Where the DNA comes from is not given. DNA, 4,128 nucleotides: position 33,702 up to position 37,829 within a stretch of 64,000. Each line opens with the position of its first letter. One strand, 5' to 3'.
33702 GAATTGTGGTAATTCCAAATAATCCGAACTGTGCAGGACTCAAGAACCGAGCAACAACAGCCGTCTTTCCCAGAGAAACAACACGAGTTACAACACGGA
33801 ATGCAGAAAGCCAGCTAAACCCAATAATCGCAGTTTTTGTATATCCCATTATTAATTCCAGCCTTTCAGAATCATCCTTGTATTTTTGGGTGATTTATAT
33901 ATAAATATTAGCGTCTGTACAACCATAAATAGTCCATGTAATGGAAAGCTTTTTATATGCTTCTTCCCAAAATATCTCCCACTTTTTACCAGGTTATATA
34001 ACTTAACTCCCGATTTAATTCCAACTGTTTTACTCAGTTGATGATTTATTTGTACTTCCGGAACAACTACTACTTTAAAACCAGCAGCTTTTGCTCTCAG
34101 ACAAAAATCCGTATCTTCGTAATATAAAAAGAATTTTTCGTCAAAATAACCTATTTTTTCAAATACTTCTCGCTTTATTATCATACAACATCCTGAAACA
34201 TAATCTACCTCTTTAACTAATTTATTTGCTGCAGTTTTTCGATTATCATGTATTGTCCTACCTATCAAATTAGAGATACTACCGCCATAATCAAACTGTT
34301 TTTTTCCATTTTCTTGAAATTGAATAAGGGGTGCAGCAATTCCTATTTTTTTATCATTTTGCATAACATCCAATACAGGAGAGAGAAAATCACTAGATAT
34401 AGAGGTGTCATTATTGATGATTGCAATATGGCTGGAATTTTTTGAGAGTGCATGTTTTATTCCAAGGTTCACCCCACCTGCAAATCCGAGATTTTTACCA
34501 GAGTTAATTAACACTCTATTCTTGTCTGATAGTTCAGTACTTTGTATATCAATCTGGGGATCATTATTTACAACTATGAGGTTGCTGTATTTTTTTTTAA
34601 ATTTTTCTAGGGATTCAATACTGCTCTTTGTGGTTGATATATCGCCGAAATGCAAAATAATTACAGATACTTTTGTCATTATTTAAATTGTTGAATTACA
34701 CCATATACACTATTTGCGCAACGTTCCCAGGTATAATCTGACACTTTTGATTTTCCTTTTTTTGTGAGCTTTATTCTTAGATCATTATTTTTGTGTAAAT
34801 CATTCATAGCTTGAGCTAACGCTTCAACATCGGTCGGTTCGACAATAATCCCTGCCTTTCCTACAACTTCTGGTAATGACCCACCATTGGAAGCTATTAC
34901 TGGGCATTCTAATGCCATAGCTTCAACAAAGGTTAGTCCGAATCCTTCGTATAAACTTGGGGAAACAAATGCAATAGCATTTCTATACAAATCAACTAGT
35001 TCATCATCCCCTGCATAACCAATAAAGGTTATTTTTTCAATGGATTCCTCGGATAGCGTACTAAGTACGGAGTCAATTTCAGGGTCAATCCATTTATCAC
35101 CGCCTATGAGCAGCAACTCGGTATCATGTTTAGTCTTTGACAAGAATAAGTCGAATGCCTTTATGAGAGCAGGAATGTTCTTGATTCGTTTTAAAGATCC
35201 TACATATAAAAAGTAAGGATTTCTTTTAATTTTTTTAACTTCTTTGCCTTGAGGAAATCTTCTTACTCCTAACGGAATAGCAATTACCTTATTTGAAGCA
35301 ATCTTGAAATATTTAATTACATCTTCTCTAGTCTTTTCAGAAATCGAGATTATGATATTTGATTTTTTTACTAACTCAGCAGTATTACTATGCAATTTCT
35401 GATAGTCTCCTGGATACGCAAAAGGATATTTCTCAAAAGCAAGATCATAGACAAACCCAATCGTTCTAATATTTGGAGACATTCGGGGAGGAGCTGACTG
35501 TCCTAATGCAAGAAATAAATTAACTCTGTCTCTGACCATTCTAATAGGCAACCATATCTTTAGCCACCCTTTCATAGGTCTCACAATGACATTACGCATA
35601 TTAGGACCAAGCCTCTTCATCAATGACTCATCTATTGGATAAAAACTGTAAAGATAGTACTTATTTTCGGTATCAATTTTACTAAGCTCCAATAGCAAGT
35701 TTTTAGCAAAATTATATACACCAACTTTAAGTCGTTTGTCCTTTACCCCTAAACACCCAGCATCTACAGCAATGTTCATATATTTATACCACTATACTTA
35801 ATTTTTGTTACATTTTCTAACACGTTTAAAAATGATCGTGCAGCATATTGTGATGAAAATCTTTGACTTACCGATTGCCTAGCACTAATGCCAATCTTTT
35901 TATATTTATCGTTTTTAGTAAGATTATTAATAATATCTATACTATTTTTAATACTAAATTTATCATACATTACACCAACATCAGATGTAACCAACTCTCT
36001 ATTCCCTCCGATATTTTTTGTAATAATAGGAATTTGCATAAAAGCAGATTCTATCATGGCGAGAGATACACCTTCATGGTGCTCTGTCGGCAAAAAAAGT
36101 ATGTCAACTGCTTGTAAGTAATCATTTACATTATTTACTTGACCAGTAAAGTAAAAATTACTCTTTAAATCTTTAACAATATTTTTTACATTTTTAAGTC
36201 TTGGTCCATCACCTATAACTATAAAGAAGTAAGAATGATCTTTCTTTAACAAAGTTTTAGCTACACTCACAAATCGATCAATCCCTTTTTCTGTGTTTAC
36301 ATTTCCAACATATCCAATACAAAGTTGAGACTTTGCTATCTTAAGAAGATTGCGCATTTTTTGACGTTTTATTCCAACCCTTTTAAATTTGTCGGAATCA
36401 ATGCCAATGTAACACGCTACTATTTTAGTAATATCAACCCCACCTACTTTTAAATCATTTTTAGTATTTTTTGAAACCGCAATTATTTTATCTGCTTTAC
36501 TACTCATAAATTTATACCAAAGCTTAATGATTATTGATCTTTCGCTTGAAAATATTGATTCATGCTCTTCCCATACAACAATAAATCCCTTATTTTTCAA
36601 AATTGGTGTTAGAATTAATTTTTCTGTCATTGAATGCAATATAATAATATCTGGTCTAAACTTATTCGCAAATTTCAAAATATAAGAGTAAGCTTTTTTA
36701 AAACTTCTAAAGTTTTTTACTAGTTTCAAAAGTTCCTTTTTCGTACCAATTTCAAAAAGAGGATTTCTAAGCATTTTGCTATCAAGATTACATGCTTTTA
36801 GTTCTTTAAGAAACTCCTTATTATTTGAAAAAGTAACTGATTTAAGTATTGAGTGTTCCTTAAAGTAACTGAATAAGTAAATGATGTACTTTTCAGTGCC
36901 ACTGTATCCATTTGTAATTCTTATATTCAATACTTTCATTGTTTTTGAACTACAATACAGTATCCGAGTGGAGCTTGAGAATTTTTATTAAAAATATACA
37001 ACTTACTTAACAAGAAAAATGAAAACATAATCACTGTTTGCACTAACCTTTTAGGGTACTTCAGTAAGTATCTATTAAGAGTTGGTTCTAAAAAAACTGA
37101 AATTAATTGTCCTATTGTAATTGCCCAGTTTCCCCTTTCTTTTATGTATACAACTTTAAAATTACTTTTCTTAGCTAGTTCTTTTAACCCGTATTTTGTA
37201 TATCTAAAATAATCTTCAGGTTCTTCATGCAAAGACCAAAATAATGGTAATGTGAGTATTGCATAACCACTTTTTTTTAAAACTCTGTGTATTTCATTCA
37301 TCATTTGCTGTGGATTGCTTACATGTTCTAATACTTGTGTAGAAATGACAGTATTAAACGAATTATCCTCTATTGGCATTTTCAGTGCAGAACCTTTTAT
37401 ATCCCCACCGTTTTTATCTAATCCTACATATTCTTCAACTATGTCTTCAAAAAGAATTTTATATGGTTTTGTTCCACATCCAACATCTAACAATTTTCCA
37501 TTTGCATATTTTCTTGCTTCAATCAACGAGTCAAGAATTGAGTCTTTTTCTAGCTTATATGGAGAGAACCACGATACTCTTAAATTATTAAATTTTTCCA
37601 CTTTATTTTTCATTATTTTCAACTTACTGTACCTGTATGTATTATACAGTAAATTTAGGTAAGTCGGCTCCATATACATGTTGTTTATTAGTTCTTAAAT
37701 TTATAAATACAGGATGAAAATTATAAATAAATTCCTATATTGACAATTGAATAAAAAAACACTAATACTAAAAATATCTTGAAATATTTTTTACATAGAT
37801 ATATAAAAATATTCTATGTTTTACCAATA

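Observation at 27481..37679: Ten-gene surface glycan or glycoconjugate assembly locus with Wzy_C ligase-like protein and two GT-C enzymes in an organism that apparently lacks LPS genes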

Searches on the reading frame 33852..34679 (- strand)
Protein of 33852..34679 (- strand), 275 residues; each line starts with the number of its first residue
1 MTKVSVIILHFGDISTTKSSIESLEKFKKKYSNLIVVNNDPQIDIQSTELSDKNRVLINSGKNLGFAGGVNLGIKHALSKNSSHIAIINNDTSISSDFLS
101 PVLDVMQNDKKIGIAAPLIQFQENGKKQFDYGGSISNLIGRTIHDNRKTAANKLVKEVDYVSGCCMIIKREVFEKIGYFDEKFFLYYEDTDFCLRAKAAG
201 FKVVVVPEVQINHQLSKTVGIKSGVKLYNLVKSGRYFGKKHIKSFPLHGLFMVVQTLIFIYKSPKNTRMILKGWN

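Call 3: search_protein_families(library=pfam, proteins=[window:33852-34679:-], max_evalue=0.01)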
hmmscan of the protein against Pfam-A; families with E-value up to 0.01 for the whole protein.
window:33852-34679:- (275 aa): 7 families
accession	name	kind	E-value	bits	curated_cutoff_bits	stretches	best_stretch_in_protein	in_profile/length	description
PF00535.33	Glycos_transf_2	-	6.4e-13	49.4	23.3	1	5-177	1-168/168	Glycosyl transferase family 2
PF13632.12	Glyco_trans_2_3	-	8.4e-12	45.8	27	1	84-218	1-128/198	Glycosyl transferase family group 2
PF13641.12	Glyco_tranf_2_3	-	5.6e-11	43.3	27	1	62-217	67-215/230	Glycosyltransferase like family 2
PF10111.15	Glyco_tranf_2_2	-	6.8e-08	32.8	27.3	1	61-216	64-218/276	Glycosyltransferase like family 2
PF13712.12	Glyco_tranf_2_5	-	6.8e-06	26.4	27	1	88-207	60-180/210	Glycosyltransferase like family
PF02709.20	Glyco_transf_7C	-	9.6e-06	25.6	23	1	159-208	17-67/78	N-terminal domain of galactosyltransferase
PF13506.12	Glyco_transf_21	-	0.0007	19.5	21.7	1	86-215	35-156/174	Glycosyl transferase family 21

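Call 15: search_protein_families(library=ncbifam, proteins=[window:33852-34679:-], max_evalue=0.01)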
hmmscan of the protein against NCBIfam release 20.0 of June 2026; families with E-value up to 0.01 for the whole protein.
window:33852-34679:- (275 aa): 6 families
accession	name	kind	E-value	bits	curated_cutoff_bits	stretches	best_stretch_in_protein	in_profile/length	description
TIGR01556.1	rhamnosyltran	subfamily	6.7e-30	104.2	200.55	1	22-218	12-205/281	rhamnosyltransferase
TIGR03965.1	mycofact_glyco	equivalog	2.5e-11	43.1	280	1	17-214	89-281/467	mycofactocin biosynthesis glycosyltransferase MftF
NF050113.1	gal_furan_GlfT1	equivalog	2.2e-09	37.1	330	1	14-202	11-195/290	galactofuranosyltransferase GlfT1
NF038299.1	EPS_HpsN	equivalog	5.6e-09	35.4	425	1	3-220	2-227/317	hormogonium polysaccharide biosynthesis glycosyltransferase HpsN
TIGR04283.1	glyco_like_mftF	equivalog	1.2e-08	34.8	182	1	4-207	1-179/221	TIGR04283 family arsenosugar biosynthesis glycosyltransferase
TIGR03937.1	PgaC_IcaA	equivalog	8.3e-08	31.6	422.3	1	2-209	45-246/407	poly-beta-1,6-N-acetyl-D-glucosamine synthase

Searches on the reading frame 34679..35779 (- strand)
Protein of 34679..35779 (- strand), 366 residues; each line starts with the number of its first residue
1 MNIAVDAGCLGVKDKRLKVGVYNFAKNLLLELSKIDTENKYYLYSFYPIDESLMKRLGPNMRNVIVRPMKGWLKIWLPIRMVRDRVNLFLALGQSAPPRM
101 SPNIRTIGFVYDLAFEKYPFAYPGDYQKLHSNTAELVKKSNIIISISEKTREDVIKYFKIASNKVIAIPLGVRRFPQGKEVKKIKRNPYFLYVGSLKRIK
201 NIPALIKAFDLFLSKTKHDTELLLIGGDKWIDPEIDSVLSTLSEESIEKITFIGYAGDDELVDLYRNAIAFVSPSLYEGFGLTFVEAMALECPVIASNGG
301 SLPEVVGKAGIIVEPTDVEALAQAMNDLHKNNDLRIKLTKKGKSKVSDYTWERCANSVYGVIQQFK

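Call 3: search_protein_families(library=pfam, proteins=[window:34679-35779:-], max_evalue=0.01)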
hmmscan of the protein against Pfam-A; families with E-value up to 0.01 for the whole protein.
window:34679-35779:- (366 aa): 5 families
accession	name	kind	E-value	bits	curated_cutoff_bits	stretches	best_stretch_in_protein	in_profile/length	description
PF00534.26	Glycos_transf_1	-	8.5e-36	123.5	26.4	1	181-344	9-171/172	Glycosyl transferases group 1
PF13692.12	Glyco_trans_1_4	-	4.5e-31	108.4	27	1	188-331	2-142/142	Glycosyl transferases group 1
PF20706.3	GT4-conflict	-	8.7e-14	51.7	26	1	130-357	137-384/385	Family 4 Glycosyltransferase in conflict systems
PF13524.12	Glyco_trans_1_2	-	0.00037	20.9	25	1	225-355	19-139/144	Glycosyl transferase-like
PF13439.12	Glyco_transf_4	-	0.0011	19.4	28.5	1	102-172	95-166/170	Glycosyltransferase Family 4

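Call 15: search_protein_families(library=ncbifam, proteins=[window:34679-35779:-], max_evalue=0.01)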
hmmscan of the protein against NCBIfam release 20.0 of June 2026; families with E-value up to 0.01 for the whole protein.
window:34679-35779:- (366 aa): 36 families (the best 25 are shown)
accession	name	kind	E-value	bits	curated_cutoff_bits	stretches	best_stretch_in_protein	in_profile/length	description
TIGR02149.1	glgA_Coryne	subfamily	1.9e-26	93.1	302.4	1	136-363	141-388/391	glycogen synthase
TIGR04047.1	MSMEG_0565_glyc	hypoth_equivalog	3.4e-24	85.6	259.85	1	137-357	136-366/373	MSMEG_0565 family glycosyltransferase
NF041876.1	EPS_EpsE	equivalog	4.6e-23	82.1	400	1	141-355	163-386/389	exopolysaccharide biosynthesis GT4 family glycosyltransferase EpsE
TIGR03449.1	mycothiol_MshA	equivalog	9.6e-23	80.7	462.5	1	134-359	159-397/406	D-inositol-3-phosphate glycosyltransferase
TIGR03999.1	thiol_BshA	equivalog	4.5e-21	75.2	273.7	1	131-352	136-360/375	N-acetyl-alpha-D-glucosaminyl L-malate synthase BshA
TIGR04157.1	glyco_rSAM_CFB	subfamily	5.1e-21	75.1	400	1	130-309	160-342/406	TIGR04157 family glycosyltransferase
TIGR03088.1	stp2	hypoth_equivalog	1.6e-20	73.5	409.05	1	185-356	192-364/374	TIGR03088 family PEP-CTERM/XrtA system glycosyltransferase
NF050063.1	ProtGlycPglJ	equivalog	1e-16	61.1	500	1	136-356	141-357/363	N-acetylgalactosamine-N,N'-diacetylbacillosaminyl-diphospho-undecaprenol 4-alpha-N-acetylgalactosaminyltransferase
NF038295.1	EPS_HpsP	equivalog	1.7e-16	60.2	550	1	150-364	164-386/388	hormogonium polysaccharide biosynthesis glycosyltransferase HpsP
NF041010.1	glycosy_Agl16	equivalog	9.8e-16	57.5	575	1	135-359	129-345/352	glycosylation protein Agl16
NF053787.1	GlcN_PG_synth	equivalog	4.7e-14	52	480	1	189-360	199-354/361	N-acetylglucosaminyl phosphatidylglycerol synthase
NF047684.1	TeichurnBiosyTuaC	equivalog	2.1e-13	49.9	550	1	134-355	159-379/391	teichuronic acid biosynthesis protein TuaC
NF038229.1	Glyco4_Geo_Pelo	equivalog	2.9e-13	49.5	400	1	132-353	102-324/338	GPMC system family 4 glycosyltransferase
NF038298.1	EPS_HpsO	equivalog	4.7e-13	48.7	575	1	277-357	298-379/388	hormogonium polysaccharide biosynthesis glycosyltransferase HpsO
TIGR02472.1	sucr_P_syn_N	equivalog_domain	6.3e-13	48.3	576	1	185-353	246-429/439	sucrose-phosphate synthase, putative, glycosyltransferase domain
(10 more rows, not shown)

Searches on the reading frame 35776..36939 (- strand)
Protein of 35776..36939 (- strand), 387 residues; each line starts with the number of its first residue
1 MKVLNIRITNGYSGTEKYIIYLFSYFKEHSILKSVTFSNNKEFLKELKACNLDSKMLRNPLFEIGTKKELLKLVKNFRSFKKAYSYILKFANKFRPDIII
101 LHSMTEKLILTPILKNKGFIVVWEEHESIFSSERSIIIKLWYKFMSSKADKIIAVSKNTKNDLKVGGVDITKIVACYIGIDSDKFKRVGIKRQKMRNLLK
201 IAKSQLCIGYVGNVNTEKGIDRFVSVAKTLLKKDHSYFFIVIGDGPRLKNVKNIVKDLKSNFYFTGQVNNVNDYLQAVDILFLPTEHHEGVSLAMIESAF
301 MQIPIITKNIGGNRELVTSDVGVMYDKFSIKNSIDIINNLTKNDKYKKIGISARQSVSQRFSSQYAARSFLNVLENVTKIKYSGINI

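Call 3: search_protein_families(library=pfam, proteins=[window:35776-36939:-], max_evalue=0.01)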
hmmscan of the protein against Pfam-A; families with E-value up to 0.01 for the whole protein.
window:35776-36939:- (387 aa): 4 families
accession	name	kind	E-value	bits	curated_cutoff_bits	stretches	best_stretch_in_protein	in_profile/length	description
PF00534.26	Glycos_transf_1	-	5.7e-24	85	26.4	1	192-354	2-170/172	Glycosyl transferases group 1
PF13692.12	Glyco_trans_1_4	-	8.1e-21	75.2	27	1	208-332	4-131/142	Glycosyl transferases group 1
PF13439.12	Glyco_transf_4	-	2.6e-10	41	28.5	1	74-183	51-169/170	Glycosyltransferase Family 4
PF13477.12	Glyco_trans_4_2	-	0.0059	17.2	23.4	0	80-156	61-139/139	Glycosyl transferase 4-like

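Call 15: search_protein_families(library=ncbifam, proteins=[window:35776-36939:-], max_evalue=0.01)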
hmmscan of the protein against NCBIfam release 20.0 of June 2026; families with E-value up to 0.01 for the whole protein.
window:35776-36939:- (387 aa): 31 families (the best 25 are shown)
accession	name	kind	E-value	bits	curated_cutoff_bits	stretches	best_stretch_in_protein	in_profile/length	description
NF047684.1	TeichurnBiosyTuaC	equivalog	1.4e-28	99.9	550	1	147-377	163-389/391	teichuronic acid biosynthesis protein TuaC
TIGR03088.1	stp2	hypoth_equivalog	2.7e-25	89.2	409.05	1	145-376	133-372/374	TIGR03088 family PEP-CTERM/XrtA system glycosyltransferase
TIGR03999.1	thiol_BshA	equivalog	9.9e-21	74.1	273.7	1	143-377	139-373/375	N-acetyl-alpha-D-glucosaminyl L-malate synthase BshA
TIGR04063.1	stp3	hypoth_equivalog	8.7e-19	67.7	442.05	1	143-376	152-394/397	TIGR04063 family PEP-CTERM/XrtA system glycosyltransferase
TIGR04157.1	glyco_rSAM_CFB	subfamily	4.6e-18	65.4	400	1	142-370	163-402/406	TIGR04157 family glycosyltransferase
NF053787.1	GlcN_PG_synth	equivalog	6.6e-16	58.1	480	1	145-377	140-359/361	N-acetylglucosaminyl phosphatidylglycerol synthase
NF053513.1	Gtran_IagA_BgsA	equivalog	6.4e-15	55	460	1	129-345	86-301/333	LTA glycolipid anchor biosynthesis glycosyltransferase, IagA/BgsA family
TIGR02149.1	glgA_Coryne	subfamily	1.7e-14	53.8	302.4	1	147-377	143-390/391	glycogen synthase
NF007640.0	PRK10307.1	subfamily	1.3e-13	50.6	276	1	145-377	168-407/411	WcaI family glycosyltransferase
NF041876.1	EPS_EpsE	equivalog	3.9e-13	49.4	400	1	170-368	185-387/389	exopolysaccharide biosynthesis GT4 family glycosyltransferase EpsE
NF011726.0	PRK15179.1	equivalog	1.4e-11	43.5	733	1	167-322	478-635/694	Vi polysaccharide biosynthesis protein TviE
NF038298.1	EPS_HpsO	equivalog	3.5e-11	42.5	575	1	87-375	81-385/388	hormogonium polysaccharide biosynthesis glycosyltransferase HpsO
NF049987.1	DaglGlyslTfaseDgs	equivalog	2e-10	40.2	500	1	143-361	96-312/332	processive diacylglycerol alpha-glucosyltransferase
NF050056.1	ProtGlycPglH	equivalog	2.3e-09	36.8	600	1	207-376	181-352/354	GalNAc-alpha-(1->4)-GalNAc-alpha-(1->3)-diNAcBac-PP-undecaprenol alpha-1,4-N-acetyl-D-galactosaminyltransferase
NF038295.1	EPS_HpsP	equivalog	2.7e-09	36.5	550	1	190-377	192-387/388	hormogonium polysaccharide biosynthesis glycosyltransferase HpsP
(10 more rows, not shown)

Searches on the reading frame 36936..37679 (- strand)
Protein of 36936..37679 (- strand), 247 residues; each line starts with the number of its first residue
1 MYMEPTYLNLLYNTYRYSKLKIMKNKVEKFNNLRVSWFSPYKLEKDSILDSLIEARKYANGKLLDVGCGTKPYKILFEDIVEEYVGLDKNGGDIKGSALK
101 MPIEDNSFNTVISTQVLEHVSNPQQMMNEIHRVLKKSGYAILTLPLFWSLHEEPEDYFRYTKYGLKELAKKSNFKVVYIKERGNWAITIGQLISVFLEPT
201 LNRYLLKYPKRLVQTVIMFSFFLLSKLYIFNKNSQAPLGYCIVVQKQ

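Call 3: search_protein_families(library=pfam, proteins=[window:36936-37679:-], max_evalue=0.01)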
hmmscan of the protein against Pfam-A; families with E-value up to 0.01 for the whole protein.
window:36936-37679:- (247 aa): 8 families
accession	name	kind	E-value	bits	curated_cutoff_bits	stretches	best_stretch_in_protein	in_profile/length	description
PF08241.18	Methyltransf_11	-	7.3e-15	55.8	21.2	1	64-141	1-94/95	Methyltransferase domain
PF13489.12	Methyltransf_23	-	9.6e-12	45.4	27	1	57-148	20-123/164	Methyltransferase domain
PF13847.12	Methyltransf_31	-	3.8e-11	43.3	27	1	95-145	60-112/145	Methyltransferase domain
PF13649.12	Methyltransf_25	-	2.2e-08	35.1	27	1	95-138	52-97/97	Methyltransferase domain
PF08242.18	Methyltransf_12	-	2.6e-05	25.3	30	1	104-139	64-97/98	Methyltransferase domain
PF01209.24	Ubie_methyltran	-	0.00026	20.8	20.1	1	94-139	103-148/233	ubiE/COQ5 methyltransferase family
PF07021.18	MetW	-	0.00037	20.6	21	1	103-147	71-112/193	Methionine biosynthesis protein MetW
PF05148.21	Methyltransf_8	-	0.0089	16.3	27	0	46-139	57-153/219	Hypothetical methyltransferase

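Call 15: search_protein_families(library=ncbifam, proteins=[window:36936-37679:-], max_evalue=0.01)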
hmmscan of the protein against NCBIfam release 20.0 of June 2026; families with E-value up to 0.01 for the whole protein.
window:36936-37679:- (247 aa): 26 families (the best 25 are shown)
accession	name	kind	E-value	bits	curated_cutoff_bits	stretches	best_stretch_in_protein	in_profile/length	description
NF045667.1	MTase_DVU1556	equivalog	1.4e-08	34.5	155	1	60-143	23-120/213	DVU_1556 family methyltransferase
TIGR01983.1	UbiG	equivalog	2.3e-07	30.3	102.95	1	105-143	114-152/228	bifunctional 2-polyprenyl-6-hydroxyphenol methylase/3-demethylubiquinol 3-O-methyltransferase UbiG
TIGR02072.1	BioC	equivalog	3.3e-07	30.3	184.95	1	48-152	23-142/244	malonyl-ACP O-methyltransferase BioC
TIGR01934.1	MenG_MenH_UbiE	subfamily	6.3e-07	28.9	158.35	1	94-140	93-139/223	ubiquinone/menaquinone biosynthesis methyltransferase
NF001244.0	PRK00216.1-5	equivalog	2.7e-06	26.8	216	1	94-141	105-152/236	bifunctional demethylmenaquinone methyltransferase/2-methoxy-6-polyprenyl-1,4-benzoquinol methylase UbiE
NF001243.0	PRK00216.1-4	equivalog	4e-06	26.3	235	1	94-161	103-173/237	demethylmenaquinone methyltransferase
NF008823.0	PRK11873.1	subfamily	1.3e-05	24.9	263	1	94-139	133-178/272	arsenite methyltransferase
NF052510.1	methyltran_MpqE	exception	2.5e-05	23.8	335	1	94-141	103-150/234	methyl-plastoquinone biosynthesis methyltransferase MpqE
TIGR04345.1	ovoA_Cterm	equivalog_domain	3.9e-05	23.3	170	1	96-156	123-183/242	putative 4-mercaptohistidine N1-methyltransferase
NF047649.1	MTase_UXPK_star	exception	4.1e-05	22.8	460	1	97-142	136-181/283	methyltransferase/UXPK-star double selenoprotein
NF045823.1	PthPhpthDimycoMt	equivalog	8.7e-05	21.8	300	1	94-140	118-164/256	phthiotriol/phenolphthiotriol dimycocerosates methyltransferase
TIGR02752.1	MenG_heptapren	equivalog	8.9e-05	22.1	419.85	1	94-141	101-148/231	demethylmenaquinone methyltransferase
NF041537.1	ArsM_AhpD_UU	exception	9e-05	21.4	510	1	95-142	133-180/345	arsenite methyltransferase/AhpD domain selenoprotein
NF041536.1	ArsM_DUF2284_UU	exception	0.00013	20.4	575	1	95-142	133-180/459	arsenite methyltransferase/DUF2284 domain selenoprotein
TIGR02081.1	metW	equivalog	0.00039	20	189.5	1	104-147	72-112/194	methionine biosynthesis protein MetW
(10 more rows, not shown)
